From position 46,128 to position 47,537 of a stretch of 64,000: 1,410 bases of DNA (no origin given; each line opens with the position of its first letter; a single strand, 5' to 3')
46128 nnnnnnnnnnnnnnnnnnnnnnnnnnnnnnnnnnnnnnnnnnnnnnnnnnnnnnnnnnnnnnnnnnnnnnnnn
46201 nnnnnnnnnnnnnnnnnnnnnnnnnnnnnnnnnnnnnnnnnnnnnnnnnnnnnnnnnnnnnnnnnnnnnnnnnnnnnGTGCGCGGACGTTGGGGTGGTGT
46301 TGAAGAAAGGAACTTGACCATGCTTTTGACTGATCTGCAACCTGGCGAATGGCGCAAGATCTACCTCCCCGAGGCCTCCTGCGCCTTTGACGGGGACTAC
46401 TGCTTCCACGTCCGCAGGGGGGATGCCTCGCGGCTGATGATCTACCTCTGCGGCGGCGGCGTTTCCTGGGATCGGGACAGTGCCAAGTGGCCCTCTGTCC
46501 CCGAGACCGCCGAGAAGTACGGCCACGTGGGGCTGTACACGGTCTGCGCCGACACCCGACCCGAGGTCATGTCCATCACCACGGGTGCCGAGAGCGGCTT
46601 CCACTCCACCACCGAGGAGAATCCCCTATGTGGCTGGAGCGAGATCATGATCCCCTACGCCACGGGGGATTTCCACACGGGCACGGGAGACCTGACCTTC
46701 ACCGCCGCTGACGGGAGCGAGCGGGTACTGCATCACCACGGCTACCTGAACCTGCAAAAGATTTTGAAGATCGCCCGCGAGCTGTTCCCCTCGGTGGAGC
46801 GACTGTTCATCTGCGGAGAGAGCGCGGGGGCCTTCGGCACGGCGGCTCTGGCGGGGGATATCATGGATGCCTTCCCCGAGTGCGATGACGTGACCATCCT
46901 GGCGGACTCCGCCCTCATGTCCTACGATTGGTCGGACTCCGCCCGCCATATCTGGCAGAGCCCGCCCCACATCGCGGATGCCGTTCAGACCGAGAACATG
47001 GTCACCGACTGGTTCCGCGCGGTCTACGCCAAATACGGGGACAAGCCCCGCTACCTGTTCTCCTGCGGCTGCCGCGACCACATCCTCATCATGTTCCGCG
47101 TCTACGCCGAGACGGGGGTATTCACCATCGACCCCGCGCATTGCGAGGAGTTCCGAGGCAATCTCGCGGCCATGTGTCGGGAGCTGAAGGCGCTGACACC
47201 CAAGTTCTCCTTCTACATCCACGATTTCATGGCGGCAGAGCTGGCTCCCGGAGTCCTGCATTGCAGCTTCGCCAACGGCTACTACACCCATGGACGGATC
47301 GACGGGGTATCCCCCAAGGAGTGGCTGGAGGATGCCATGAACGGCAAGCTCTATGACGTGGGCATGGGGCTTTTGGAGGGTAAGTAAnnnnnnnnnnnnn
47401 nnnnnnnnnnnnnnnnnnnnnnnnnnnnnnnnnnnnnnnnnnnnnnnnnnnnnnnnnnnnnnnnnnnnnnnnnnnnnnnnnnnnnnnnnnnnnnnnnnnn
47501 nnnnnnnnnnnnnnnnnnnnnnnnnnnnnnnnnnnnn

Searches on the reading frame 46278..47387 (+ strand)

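Call 60: search_protein_families(library=pfam, proteins=[window:46278-47387:+], max_evalue=0.001)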
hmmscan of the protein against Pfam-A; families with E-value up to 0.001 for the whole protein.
window:46278-47387:+ (369 aa): 1 family
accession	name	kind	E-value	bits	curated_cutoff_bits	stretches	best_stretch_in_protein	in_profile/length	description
PF03283.19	PAE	-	2e-06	27.6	26.6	1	106-212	82-186/355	Pectinacetylesterase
